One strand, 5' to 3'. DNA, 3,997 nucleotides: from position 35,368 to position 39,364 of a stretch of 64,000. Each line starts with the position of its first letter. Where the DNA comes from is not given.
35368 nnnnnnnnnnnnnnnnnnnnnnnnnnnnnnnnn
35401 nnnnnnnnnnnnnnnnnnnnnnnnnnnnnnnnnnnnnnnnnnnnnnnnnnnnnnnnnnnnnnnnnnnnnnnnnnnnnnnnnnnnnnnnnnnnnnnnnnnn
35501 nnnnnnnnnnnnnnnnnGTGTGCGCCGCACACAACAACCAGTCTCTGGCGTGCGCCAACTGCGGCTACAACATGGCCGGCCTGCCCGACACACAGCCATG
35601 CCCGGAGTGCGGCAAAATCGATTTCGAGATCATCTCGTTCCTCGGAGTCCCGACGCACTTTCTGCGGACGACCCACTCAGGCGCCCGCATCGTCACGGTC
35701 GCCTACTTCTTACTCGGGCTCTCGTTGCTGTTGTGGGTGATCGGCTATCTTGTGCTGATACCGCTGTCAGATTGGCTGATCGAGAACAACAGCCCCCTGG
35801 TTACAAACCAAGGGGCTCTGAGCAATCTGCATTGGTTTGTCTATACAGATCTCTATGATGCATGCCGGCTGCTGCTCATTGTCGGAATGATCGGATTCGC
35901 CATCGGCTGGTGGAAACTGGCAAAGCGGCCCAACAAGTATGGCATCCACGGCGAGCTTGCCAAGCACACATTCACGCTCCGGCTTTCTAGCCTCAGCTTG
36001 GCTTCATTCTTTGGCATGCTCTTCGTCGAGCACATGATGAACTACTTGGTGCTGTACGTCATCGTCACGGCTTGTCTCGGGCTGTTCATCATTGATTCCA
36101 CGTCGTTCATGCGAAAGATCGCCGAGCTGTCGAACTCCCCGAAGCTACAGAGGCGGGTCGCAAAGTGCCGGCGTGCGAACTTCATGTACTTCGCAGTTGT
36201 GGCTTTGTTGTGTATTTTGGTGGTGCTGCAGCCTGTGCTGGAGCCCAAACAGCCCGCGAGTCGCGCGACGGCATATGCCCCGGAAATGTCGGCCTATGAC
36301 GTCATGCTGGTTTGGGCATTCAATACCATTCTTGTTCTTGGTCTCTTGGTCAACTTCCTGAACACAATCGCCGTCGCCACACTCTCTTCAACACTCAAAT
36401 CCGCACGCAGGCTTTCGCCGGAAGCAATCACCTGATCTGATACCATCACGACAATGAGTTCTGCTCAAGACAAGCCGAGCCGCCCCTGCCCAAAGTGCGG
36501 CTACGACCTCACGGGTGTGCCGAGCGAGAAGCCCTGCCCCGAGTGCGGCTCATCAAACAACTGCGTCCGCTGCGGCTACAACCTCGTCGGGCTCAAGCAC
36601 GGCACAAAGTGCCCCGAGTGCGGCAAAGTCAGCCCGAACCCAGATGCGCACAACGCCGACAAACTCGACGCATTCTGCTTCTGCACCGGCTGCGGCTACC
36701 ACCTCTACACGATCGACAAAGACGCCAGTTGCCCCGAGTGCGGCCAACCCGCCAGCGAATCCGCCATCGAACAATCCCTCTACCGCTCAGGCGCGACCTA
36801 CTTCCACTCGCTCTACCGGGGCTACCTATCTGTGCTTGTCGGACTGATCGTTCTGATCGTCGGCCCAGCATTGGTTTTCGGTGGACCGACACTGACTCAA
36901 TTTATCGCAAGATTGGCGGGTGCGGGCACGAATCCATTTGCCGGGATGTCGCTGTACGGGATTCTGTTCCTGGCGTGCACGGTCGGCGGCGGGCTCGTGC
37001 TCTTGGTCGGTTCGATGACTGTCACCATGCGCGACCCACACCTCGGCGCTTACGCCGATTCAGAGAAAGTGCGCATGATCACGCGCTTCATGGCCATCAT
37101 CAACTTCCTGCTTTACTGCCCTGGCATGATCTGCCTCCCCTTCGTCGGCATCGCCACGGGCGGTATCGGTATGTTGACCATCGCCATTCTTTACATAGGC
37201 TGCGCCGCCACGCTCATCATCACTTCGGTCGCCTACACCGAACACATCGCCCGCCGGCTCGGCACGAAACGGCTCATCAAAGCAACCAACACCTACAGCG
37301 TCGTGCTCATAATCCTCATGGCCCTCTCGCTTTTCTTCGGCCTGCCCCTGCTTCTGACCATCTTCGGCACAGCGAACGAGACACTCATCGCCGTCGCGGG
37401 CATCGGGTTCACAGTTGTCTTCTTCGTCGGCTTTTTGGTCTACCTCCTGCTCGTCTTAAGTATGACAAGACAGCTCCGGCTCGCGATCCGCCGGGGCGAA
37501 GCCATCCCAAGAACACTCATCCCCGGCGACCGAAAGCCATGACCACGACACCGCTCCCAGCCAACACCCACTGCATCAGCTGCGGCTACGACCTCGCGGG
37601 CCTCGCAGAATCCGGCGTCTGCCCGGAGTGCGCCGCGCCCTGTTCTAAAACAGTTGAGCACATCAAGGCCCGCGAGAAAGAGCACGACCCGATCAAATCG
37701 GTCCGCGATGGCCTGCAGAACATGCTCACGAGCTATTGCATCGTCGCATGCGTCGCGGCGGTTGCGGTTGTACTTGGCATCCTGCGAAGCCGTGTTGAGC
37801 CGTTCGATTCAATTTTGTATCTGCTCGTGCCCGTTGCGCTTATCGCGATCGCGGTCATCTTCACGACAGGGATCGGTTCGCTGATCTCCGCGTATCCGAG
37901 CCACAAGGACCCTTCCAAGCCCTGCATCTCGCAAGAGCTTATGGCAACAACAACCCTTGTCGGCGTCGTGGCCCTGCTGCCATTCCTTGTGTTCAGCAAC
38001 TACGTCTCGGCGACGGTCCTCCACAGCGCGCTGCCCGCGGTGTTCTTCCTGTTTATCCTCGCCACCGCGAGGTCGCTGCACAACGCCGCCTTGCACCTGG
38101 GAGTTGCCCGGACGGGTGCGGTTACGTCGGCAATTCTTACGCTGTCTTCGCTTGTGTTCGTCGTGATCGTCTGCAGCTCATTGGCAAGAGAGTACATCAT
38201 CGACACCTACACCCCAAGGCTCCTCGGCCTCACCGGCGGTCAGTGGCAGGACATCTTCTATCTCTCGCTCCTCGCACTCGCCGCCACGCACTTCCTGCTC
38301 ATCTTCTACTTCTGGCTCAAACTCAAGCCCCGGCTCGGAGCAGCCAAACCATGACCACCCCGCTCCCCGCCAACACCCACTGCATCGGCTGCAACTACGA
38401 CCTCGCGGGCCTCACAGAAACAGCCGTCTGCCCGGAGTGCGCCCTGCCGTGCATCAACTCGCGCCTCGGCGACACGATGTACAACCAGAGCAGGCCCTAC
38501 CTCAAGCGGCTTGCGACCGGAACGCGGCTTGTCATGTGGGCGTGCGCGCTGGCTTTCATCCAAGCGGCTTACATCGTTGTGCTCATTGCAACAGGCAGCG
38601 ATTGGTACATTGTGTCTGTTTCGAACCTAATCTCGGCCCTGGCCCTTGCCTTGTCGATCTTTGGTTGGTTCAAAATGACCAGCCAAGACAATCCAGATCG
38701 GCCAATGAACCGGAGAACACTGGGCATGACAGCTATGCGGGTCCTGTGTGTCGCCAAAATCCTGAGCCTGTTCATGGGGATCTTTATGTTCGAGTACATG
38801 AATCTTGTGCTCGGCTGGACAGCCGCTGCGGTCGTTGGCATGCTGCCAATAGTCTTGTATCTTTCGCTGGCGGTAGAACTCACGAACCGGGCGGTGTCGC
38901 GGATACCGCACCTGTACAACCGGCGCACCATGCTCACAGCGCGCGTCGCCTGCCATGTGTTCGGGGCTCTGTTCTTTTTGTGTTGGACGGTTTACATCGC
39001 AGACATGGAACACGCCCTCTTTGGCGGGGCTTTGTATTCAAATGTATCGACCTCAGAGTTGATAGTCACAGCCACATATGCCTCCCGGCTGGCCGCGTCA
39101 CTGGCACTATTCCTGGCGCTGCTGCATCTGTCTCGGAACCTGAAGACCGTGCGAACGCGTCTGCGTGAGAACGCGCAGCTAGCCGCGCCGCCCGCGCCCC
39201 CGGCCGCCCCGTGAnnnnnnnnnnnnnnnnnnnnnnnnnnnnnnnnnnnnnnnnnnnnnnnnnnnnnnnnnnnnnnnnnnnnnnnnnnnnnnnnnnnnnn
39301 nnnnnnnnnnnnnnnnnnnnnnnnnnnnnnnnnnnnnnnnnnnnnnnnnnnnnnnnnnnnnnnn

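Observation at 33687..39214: Six-gene array of paralogous multi-TM proteins with 0-3 N-terminal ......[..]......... zinc ribbons, translationally coupled to ubiX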

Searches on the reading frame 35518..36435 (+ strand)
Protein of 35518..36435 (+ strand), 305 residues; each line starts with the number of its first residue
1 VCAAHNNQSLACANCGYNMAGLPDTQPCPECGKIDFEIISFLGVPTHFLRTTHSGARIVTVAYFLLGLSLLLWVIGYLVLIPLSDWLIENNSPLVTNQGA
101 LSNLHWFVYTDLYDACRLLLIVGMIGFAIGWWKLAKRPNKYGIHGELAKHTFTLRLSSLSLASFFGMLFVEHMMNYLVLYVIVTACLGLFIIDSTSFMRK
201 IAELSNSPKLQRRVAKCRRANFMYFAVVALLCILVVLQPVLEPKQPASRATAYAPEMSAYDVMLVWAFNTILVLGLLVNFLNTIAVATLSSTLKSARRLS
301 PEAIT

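Call 4: search_protein_families(library=pfam, proteins=[window:35518-36435:+], max_evalue=1)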
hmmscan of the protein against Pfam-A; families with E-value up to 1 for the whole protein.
window:35518-36435:+ (305 aa): 7 families
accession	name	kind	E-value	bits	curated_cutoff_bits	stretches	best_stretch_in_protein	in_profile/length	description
PF13248.11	Zn_ribbon_3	-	0.011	15.6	27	0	25-35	2-13/26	zinc-ribbon domain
PF16003.10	DUF4776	-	0.012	15.1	27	1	7-38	4-35/503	Domain of unknown function (DUF4776)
PF01155.25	HypA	-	0.044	14.2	28.9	1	8-40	69-101/112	Hydrogenase/urease nickel incorporation, metallochaperone, hypA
PF23455.1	DUF7129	-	0.22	11.7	30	1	12-32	14-34/45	Domain of unknown function (DUF7129)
PF21349.2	RUBY_RBDX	-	0.6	10.1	26.5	0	12-32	3-23/30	Rubrerythrin, rubredoxin-like domain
PF24460.1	DUF7575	-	0.64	9.9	28.5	0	24-33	2-11/28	Domain of unknown function (DUF7575)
PF12773.13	DZR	-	0.9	10.2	27.3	0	7-33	10-32/45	Double zinc ribbon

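Call 5: search_protein_families(library=ncbifam, proteins=[window:35518-36435:+], max_evalue=1)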
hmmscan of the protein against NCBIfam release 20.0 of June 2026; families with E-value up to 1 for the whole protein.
window:35518-36435:+ (305 aa): 6 families
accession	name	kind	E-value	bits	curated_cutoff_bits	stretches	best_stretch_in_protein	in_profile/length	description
NF040970.1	memb_ExtQ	equivalog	0.032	14.5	150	1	220-280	63-122/134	selenite/tellurite reduction operon b-type cytochrome membrane protein ExtQ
TIGR04165.1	methano_modCys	hypoth_equivalog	0.048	13.9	60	0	26-35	8-17/50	TIGR04165 family Cys-rich peptide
TIGR02487.1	NrdD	equivalog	0.074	11.6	326.35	1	6-40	524-555/581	anaerobic ribonucleoside-triphosphate reductase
NF047912.1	ECs_2282_CxxC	subfamily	0.14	12.1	37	0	27-39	4-16/60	ECs_2282 family putative zinc-binding protein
NF033497.1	rubre_like_arch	subfamily_domain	0.27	11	32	1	12-32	3-23/34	rubrerythrin-like domain-containing protein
NF041909.1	HVO_2753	equivalog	0.92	9.4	80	1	3-33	3-34/59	HVO_2753 family zinc finger protein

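Call 59: search_protein_families(library=padloc, proteins=[window:35518-36435:+], max_evalue=0.1)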
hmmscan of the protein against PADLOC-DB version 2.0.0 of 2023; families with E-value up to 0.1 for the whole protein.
window:35518-36435:+ (305 aa): 0 families

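Call 60: search_protein_families(library=phrogs, proteins=[window:35518-36435:+], max_evalue=0.1)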
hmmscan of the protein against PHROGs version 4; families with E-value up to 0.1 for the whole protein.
window:35518-36435:+ (305 aa): 1 family
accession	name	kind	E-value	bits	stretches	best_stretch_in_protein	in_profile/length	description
phrog_27847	-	unknown function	0.0039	18.4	1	143-195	24-75/99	-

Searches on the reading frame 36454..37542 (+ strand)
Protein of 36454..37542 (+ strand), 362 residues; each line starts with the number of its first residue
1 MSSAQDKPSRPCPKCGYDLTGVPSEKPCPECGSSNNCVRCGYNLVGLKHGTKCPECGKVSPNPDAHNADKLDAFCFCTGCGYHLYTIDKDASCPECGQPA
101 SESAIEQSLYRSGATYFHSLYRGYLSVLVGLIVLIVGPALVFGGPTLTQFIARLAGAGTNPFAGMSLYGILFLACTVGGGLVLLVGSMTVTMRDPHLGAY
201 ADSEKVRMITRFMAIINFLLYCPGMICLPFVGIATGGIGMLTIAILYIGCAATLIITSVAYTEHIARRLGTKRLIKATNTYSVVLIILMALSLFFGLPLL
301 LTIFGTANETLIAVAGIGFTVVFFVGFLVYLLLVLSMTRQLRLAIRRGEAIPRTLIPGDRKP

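Call 4: search_protein_families(library=pfam, proteins=[window:36454-37542:+], max_evalue=1)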
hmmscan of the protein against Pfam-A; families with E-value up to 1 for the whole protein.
window:36454-37542:+ (362 aa): 11 families
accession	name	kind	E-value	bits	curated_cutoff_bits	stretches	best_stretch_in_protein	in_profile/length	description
PF23455.1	DUF7129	-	5.3e-07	29.7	30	3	37-58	14-35/45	Domain of unknown function (DUF7129)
PF12773.13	DZR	-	9.9e-06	26.1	27.3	3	12-57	1-45/45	Double zinc ribbon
PF01155.25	HypA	-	0.012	16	28.9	1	70-101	66-97/112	Hydrogenase/urease nickel incorporation, metallochaperone, hypA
PF13240.11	Zn_Ribbon_1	-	0.029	14.6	25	1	12-33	2-21/23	zinc-ribbon domain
PF13248.11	Zn_ribbon_3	-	0.06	13.3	27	1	92-104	4-16/26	zinc-ribbon domain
PF21349.2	RUBY_RBDX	-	0.081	12.8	26.5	2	37-57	3-23/30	Rubrerythrin, rubredoxin-like domain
PF00771.25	FHIPEP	-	0.12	11.3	29.1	1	242-307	221-285/657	FHIPEP family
PF09723.15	Zn_ribbon_8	-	0.22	12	34.4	1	77-100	8-36/41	Zinc ribbon domain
PF19335.5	HMBD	-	0.37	11.2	23.6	1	4-20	11-26/28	Heavy metal binding domain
PF07191.17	Zn_ribbon_6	-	0.42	11.1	25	0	52-99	2-38/67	Double zinc ribbon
PF19853.4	DUF6328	-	0.93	10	26.3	1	241-327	53-138/142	Family of unknown function (DUF6328)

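Call 5: search_protein_families(library=ncbifam, proteins=[window:36454-37542:+], max_evalue=1)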
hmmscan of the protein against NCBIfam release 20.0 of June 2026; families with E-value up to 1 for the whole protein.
window:36454-37542:+ (362 aa): 5 families
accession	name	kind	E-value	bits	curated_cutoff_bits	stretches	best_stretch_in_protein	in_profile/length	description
NF033497.1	rubre_like_arch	subfamily_domain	8e-07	28.7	32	3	37-57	3-23/34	rubrerythrin-like domain-containing protein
NF006908.0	PRK09400.1-3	equivalog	0.024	14.4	97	1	313-334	42-63/71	preprotein translocase subunit SecE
TIGR01398.1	FlhA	equivalog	0.052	11.8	772.1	1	243-308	237-301/678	flagellar biosynthesis protein FlhA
NF034126.3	PRK09521.1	equivalog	0.083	12.7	90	0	76-98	146-168/180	exosome complex RNA-binding protein Csl4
NF002362.0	PRK01343.1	equivalog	0.63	9.8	79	1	89-103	17-31/66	DNA gyrase inhibitor YacG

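Call 8: find_encoding_contigs(protein=window:36454-37542:+, flank=10000, max_places=6)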
Protein window:36454-37542:+ (362 aa): 1 contig read that carries it; 1 place shown.
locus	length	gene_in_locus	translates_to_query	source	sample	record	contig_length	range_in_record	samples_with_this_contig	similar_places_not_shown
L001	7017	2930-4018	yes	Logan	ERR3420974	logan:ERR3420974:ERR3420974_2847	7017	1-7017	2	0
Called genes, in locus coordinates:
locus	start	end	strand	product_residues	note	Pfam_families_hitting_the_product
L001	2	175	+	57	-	?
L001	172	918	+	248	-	-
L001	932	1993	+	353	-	-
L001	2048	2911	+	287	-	-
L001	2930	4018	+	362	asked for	PF12773:DZR (faint), PF23455:DUF7129 (faint)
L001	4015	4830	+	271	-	-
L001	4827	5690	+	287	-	-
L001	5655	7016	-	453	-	?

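Call 59: search_protein_families(library=padloc, proteins=[window:36454-37542:+], max_evalue=0.1)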
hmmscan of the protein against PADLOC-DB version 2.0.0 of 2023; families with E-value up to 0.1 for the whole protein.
window:36454-37542:+ (362 aa): 0 families

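Call 60: search_protein_families(library=phrogs, proteins=[window:36454-37542:+], max_evalue=0.1)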
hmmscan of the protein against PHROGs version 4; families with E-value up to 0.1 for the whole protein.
window:36454-37542:+ (362 aa): 1 family
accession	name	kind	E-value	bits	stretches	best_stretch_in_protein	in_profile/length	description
phrog_4852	-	unknown function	0.032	14.9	0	73-107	12-46/194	-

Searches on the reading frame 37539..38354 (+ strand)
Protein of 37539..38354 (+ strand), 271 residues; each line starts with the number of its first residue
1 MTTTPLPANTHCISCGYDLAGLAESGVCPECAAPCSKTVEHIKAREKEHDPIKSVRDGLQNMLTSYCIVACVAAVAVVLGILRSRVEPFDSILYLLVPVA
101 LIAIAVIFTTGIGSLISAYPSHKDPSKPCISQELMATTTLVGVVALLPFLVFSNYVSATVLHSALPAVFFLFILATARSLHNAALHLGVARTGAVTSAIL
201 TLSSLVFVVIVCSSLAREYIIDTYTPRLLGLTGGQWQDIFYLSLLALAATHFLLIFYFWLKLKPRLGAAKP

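Call 4: search_protein_families(library=pfam, proteins=[window:37539-38354:+], max_evalue=1)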
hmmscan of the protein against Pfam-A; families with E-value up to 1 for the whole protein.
window:37539-38354:+ (271 aa): 2 families
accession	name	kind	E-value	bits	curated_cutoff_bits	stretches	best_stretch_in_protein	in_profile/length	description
PF12773.13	DZR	-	0.18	12.5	27.3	1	8-37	11-36/45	Double zinc ribbon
PF24042.1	DUF7351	-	0.18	12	31.2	1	21-45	62-86/177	Domain of unknown function (DUF7351)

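Call 5: search_protein_families(library=ncbifam, proteins=[window:37539-38354:+], max_evalue=1)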
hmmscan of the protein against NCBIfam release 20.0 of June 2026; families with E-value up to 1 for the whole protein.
window:37539-38354:+ (271 aa): 5 families
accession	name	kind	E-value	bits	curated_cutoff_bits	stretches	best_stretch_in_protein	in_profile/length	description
NF041909.1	HVO_2753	equivalog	0.039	13.9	80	1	8-34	8-35/59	HVO_2753 family zinc finger protein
NF033719.1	ind_deCO2_activ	equivalog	0.087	12.1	425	1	27-84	54-112/302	indoleacetate decarboxylase activase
NF009146.0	PRK12496.1-3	equivalog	0.19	11.4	268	1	11-36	124-149/162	hypothetical protein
NF046000.1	MAG1210_fam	subfamily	0.35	9.5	275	1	35-109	38-114/550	MAG1210 family protein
NF001646.0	PRK00420.1-3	equivalog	0.45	10.8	117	1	10-49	21-61/117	hypothetical protein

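Call 59: search_protein_families(library=padloc, proteins=[window:37539-38354:+], max_evalue=0.1)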
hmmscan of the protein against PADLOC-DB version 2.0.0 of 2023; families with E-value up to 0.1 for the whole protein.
window:37539-38354:+ (271 aa): 0 families

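Call 60: search_protein_families(library=phrogs, proteins=[window:37539-38354:+], max_evalue=0.1)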
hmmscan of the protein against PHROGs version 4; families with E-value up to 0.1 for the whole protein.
window:37539-38354:+ (271 aa): 2 families
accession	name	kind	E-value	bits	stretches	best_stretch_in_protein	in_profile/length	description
phrog_20819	-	unknown function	0.013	16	1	6-35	208-239/288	-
phrog_27987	-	unknown function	0.054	14.5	0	80-111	20-51/54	-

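Call 73: find_homologous_proteins(query=window:37539-38354:+, max_evalue=0.001)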
Query window:37539-38354:+ (271 aa): 3 proteins with E <= 0.001 among 8000 candidates.
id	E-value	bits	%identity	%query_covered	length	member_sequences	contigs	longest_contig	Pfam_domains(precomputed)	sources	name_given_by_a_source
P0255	4.8e-171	585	100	100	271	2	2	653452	-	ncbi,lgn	-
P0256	2.5e-157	540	91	100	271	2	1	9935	-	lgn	-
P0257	1.5e-43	167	35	98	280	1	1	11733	-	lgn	-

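Call 74: find_encoding_contigs(protein=P0256, flank=10000, max_places=3)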
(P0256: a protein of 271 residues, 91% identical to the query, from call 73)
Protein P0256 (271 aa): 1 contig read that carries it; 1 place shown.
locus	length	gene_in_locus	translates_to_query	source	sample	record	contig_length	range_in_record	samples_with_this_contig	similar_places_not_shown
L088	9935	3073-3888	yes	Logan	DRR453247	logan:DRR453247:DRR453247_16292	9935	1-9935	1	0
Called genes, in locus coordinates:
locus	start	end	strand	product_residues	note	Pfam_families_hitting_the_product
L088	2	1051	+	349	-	?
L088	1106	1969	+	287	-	-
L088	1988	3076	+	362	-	PF12773:DZR (faint), PF23455:DUF7129 (faint)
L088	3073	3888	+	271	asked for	-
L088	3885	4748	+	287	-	-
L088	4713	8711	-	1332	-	PF02811:PHP, PF07733:DNA_pol3_alpha, PF17657:DNA_pol3_finger, PF14579:HHH_6, PF01336:tRNA_anti-codon (faint)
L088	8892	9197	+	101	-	-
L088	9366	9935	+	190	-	?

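Call 84: predict_structure(alignment_id=A9)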
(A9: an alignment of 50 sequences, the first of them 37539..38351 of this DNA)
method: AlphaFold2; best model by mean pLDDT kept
length: 271 residues; sequences in the alignment: 50
mean_pLDDT: 88.1   pTM: 0.83
mean pLDDT of the five models: 88.1, 85.5, 85.5, 85.4, 84.3
residues with pLDDT >= 90: 151; 70-90: 102; 50-70: 18; < 50: 0
segments of 3 or more residues with pLDDT < 50: none
pLDDT, mean of each block of 10 residues (from residue 1): 82 90 96 93 81 93 96 91 87 88 93 87 63 89 85 78 90 93 87 93 97 92 76 91 95 96 81 54
secondary structure, 60 per line:
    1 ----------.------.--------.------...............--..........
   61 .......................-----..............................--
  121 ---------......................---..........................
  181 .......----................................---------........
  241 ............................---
elements in order: H35-48 H51-83 H89-118 H130-151 H155-187 H192-223 H233-268

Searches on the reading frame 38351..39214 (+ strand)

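Call 4: search_protein_families(library=pfam, proteins=[window:38351-39214:+], max_evalue=1)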
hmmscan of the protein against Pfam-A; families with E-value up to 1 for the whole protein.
window:38351-39214:+ (287 aa): 0 families

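Call 5: search_protein_families(library=ncbifam, proteins=[window:38351-39214:+], max_evalue=1)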
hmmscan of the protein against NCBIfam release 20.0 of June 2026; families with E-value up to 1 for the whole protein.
window:38351-39214:+ (287 aa): 0 families

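Call 59: search_protein_families(library=padloc, proteins=[window:38351-39214:+], max_evalue=0.1)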
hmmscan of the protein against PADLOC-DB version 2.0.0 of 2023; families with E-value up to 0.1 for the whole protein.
window:38351-39214:+ (287 aa): 0 families

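Call 60: search_protein_families(library=phrogs, proteins=[window:38351-39214:+], max_evalue=0.1)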
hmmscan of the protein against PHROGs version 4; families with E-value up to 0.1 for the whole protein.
window:38351-39214:+ (287 aa): 1 family
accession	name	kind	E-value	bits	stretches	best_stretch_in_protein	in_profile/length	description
phrog_20819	-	unknown function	0.047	14.2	1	5-35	208-240/288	-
